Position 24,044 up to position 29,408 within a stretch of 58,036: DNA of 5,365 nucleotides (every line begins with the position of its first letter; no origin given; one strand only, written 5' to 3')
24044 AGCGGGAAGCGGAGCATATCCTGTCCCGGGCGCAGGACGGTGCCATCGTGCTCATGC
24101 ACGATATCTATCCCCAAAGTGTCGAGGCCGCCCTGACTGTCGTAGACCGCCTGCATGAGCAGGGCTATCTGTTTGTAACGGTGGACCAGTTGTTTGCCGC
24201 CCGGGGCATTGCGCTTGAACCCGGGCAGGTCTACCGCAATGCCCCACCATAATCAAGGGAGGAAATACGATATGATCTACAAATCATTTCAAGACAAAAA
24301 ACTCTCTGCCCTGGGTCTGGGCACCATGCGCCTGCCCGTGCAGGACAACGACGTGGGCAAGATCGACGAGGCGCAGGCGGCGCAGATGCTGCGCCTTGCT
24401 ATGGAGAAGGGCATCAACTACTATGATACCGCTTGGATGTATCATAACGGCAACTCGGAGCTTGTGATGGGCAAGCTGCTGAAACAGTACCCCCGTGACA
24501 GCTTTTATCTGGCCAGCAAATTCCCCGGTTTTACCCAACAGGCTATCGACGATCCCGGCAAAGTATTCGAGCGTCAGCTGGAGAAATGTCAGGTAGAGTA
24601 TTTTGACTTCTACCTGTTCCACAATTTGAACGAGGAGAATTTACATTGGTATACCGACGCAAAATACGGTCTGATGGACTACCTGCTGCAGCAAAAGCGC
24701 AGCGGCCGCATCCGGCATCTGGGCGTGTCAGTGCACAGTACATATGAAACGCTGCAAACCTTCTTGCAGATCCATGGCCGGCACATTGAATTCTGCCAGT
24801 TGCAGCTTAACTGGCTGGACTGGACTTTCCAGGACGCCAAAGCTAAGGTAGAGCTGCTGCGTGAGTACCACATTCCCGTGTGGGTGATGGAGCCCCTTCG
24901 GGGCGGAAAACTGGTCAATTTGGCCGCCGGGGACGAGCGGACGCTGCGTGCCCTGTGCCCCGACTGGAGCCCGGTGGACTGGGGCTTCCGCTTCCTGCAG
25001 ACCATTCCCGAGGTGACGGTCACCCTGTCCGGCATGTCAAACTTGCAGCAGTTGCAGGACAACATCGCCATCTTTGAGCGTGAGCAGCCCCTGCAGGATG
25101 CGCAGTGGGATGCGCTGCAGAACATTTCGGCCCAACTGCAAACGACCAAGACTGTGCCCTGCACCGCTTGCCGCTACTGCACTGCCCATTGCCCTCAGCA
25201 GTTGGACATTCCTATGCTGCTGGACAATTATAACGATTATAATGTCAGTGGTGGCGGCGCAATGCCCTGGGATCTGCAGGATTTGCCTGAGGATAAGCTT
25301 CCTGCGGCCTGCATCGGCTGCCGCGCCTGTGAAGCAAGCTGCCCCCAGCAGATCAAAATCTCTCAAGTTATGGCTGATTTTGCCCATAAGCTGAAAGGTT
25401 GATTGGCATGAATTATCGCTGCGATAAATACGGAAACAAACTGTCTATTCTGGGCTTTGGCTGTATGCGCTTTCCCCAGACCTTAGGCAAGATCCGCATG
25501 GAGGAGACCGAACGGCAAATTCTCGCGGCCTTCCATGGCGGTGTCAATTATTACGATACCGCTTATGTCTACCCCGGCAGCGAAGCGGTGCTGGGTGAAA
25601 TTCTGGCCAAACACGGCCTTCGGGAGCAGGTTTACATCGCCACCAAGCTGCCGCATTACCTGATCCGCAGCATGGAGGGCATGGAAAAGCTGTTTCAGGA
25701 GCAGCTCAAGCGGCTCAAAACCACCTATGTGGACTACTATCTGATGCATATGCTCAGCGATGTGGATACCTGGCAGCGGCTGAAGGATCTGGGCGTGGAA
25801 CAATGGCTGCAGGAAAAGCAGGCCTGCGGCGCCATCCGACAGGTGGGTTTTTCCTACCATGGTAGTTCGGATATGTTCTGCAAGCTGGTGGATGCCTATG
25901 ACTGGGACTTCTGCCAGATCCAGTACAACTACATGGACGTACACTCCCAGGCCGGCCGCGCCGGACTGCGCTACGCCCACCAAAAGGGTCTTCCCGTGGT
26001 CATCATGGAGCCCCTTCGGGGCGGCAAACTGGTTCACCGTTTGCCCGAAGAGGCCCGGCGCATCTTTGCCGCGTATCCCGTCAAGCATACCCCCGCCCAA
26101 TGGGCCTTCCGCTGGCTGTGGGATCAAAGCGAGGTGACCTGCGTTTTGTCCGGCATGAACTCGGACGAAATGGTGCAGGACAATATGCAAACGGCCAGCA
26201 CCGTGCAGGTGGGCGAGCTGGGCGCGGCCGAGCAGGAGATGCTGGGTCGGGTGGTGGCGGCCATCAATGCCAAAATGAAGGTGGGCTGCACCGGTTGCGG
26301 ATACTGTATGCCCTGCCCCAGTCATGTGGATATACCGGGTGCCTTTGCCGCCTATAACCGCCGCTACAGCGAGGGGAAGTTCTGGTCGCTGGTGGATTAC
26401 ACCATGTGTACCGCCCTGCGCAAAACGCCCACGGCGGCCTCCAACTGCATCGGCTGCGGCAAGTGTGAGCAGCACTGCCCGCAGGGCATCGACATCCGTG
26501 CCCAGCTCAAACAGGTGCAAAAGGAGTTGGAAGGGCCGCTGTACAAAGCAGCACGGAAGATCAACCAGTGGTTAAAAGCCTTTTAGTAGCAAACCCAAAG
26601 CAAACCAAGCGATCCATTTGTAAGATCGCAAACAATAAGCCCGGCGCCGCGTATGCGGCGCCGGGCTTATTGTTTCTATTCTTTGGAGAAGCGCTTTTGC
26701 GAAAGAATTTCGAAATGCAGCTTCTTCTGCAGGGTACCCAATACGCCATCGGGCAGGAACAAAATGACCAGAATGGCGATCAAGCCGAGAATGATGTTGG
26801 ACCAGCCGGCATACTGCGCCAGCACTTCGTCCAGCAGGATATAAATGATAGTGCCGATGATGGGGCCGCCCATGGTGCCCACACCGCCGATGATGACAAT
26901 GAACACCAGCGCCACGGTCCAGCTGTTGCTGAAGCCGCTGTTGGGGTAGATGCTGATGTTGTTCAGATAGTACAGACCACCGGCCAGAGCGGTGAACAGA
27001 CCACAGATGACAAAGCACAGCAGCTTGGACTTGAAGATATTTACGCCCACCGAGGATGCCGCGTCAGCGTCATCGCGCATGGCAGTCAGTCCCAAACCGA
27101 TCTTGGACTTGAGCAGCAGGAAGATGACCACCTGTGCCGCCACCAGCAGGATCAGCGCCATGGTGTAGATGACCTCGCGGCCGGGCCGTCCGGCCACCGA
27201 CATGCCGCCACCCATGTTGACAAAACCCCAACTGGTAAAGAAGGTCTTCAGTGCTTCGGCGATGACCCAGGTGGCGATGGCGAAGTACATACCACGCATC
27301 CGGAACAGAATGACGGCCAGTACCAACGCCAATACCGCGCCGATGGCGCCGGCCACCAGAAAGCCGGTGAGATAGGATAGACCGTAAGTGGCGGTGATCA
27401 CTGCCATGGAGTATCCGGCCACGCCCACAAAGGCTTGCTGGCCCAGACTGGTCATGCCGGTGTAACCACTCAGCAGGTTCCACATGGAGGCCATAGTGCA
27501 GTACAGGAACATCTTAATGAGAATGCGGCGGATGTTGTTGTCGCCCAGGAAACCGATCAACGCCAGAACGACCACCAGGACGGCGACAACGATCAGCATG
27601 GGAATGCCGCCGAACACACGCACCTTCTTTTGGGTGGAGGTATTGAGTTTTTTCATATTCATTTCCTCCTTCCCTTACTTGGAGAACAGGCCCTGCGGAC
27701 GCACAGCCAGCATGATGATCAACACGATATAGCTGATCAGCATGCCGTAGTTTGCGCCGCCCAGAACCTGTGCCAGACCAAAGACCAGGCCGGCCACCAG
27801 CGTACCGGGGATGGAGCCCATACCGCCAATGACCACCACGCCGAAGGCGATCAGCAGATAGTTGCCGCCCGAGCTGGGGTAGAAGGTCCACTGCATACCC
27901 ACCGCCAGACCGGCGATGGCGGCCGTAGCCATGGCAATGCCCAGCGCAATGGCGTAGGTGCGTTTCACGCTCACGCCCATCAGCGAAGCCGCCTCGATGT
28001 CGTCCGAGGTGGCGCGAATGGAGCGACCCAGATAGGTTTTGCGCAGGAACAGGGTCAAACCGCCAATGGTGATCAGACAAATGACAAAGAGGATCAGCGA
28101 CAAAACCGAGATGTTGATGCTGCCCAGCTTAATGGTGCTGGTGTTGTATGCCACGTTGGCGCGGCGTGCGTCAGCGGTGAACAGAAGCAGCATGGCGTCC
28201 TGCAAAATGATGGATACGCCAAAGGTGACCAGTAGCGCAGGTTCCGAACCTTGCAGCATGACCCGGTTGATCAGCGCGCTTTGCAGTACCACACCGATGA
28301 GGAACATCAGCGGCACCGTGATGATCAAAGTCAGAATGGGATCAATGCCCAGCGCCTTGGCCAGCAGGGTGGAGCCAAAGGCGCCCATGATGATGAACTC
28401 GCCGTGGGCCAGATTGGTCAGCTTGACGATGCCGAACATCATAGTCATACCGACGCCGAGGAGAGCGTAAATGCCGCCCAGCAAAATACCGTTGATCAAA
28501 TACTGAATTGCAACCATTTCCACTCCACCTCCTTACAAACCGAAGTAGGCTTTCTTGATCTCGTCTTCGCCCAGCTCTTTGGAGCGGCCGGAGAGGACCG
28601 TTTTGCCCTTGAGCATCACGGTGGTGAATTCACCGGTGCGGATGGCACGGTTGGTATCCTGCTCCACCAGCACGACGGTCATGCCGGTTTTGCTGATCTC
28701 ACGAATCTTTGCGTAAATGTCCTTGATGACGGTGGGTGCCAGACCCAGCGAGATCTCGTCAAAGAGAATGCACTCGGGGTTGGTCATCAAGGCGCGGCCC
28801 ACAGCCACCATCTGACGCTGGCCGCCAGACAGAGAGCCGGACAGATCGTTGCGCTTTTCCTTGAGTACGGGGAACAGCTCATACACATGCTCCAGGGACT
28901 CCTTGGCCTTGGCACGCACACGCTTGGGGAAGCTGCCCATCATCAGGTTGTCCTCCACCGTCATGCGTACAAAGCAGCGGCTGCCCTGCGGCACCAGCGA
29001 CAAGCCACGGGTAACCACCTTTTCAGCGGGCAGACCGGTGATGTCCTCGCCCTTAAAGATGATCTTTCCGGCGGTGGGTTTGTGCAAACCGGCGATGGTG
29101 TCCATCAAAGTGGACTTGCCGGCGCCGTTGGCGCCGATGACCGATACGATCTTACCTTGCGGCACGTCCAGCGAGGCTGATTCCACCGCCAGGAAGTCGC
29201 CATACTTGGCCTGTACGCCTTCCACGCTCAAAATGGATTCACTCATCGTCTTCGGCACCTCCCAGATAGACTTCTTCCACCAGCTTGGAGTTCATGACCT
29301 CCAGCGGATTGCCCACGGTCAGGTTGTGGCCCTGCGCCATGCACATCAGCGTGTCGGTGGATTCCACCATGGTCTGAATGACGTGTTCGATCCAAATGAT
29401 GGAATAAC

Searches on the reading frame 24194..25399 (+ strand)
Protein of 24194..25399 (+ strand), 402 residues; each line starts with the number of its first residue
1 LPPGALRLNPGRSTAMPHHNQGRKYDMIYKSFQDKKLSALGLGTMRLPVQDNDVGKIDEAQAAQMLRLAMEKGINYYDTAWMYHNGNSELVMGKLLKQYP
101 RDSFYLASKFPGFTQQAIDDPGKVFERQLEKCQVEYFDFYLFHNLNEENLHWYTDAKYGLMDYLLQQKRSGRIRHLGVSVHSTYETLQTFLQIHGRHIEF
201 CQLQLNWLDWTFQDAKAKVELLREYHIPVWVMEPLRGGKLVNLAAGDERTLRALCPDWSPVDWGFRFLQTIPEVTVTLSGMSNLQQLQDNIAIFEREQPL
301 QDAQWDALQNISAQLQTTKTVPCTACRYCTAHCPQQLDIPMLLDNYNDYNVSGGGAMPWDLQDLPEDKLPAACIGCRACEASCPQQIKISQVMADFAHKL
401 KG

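Call 32: search_protein_families(library=pfam, proteins=[window:24194-25399:+], max_evalue=0.001)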
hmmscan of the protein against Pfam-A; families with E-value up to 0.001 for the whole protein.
window:24194-25399:+ (402 aa): 8 families
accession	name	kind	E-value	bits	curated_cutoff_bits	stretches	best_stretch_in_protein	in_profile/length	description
PF00248.27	Aldo_ket_red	-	3.8e-33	115.2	24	1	40-312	2-290/291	Aldo/keto reductase family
PF13187.11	Fer4_9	-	1.9e-09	37.8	27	1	323-386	2-50/52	4Fe-4S dicluster domain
PF13183.11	Fer4_8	-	5.2e-07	30.5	27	1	322-387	4-68/68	4Fe-4S dicluster domain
PF13237.11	Fer4_10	-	3e-06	27.5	25.5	1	322-384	8-53/53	4Fe-4S dicluster domain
PF13534.11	Fer4_17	-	4.3e-06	27.6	22.2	1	323-387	2-60/61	4Fe-4S dicluster domain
PF14697.11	Fer4_21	-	6.1e-05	23.5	35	0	302-335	20-53/59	4Fe-4S dicluster domain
PF12837.12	Fer4_6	-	0.00015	22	25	0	370-384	6-20/24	4Fe-4S binding domain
PF13746.11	Fer4_18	-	0.00019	22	27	0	309-339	47-77/114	4Fe-4S dicluster domain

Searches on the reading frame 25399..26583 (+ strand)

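Call 33: search_protein_families(library=pfam, proteins=[window:25399-26583:+], max_evalue=0.0001)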
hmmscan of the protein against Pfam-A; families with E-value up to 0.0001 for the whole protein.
window:25399-26583:+ (395 aa): 6 families
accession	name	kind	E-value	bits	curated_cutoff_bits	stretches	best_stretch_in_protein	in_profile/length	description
PF00248.27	Aldo_ket_red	-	6.3e-33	114.5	24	1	18-267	2-275/291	Aldo/keto reductase family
PF13187.11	Fer4_9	-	1.6e-09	38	27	1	297-363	2-50/52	4Fe-4S dicluster domain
PF13534.11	Fer4_17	-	1.7e-08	35.3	22.2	1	297-365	2-61/61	4Fe-4S dicluster domain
PF13183.11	Fer4_8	-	4.1e-07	30.9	27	1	297-364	5-68/68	4Fe-4S dicluster domain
PF13746.11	Fer4_18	-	5.3e-06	27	27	0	342-370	53-81/114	4Fe-4S dicluster domain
PF13237.11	Fer4_10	-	3.2e-05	24.2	25.5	0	348-374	7-36/53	4Fe-4S dicluster domain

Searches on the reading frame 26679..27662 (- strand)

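Call 33: search_protein_families(library=pfam, proteins=[window:26679-27662:-], max_evalue=0.0001)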
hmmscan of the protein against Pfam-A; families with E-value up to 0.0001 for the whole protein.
window:26679-27662:- (328 aa): 1 family
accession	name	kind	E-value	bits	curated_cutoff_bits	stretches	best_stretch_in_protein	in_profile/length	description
PF02653.21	BPD_transp_2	-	7.4e-32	111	26.8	1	44-299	2-268/269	Branched-chain amino acid transport system / permease component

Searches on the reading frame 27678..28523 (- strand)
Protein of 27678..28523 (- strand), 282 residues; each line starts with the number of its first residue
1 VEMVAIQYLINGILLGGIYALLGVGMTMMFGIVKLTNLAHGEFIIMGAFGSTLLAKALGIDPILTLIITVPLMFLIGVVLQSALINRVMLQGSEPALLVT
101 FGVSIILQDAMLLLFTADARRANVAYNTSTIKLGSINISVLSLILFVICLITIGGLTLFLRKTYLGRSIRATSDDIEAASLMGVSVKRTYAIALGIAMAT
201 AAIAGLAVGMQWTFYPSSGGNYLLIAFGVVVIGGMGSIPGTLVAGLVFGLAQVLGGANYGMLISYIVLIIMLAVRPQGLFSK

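Call 33: search_protein_families(library=pfam, proteins=[window:27678-28523:-], max_evalue=0.0001)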
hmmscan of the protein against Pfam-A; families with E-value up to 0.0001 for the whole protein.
window:27678-28523:- (282 aa): 1 family
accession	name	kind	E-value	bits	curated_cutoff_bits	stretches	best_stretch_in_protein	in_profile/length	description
PF02653.21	BPD_transp_2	-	6.8e-33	114.4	26.8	1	9-272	2-269/269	Branched-chain amino acid transport system / permease component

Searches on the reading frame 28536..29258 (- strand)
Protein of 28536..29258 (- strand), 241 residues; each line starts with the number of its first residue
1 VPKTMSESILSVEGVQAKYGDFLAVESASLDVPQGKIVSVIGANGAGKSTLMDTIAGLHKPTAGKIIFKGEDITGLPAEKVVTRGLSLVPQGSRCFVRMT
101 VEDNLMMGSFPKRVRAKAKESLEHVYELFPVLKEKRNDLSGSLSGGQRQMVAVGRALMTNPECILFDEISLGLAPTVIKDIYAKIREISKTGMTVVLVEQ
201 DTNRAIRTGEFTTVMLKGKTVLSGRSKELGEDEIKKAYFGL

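Call 33: search_protein_families(library=pfam, proteins=[window:28536-29258:-], max_evalue=0.0001)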
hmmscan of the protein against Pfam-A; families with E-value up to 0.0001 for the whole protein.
window:28536-29258:- (241 aa): 4 families
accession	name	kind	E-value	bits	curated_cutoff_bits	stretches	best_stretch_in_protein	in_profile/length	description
PF00005.33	ABC_tran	-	9.5e-30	104.4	25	1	26-168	2-134/137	ABC transporter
PF13304.12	AAA_21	-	1.1e-06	29.4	27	0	38-59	2-23/304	AAA domain, putative AbiEii toxin, Type IV TA system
PF02463.25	SMC_N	-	6.5e-06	26.2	40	0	35-55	24-44/220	RecF/RecN/SMC N terminal domain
PF13555.12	AAA_29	-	2.5e-05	24.4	27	1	33-61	20-48/61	P-loop containing region of AAA domain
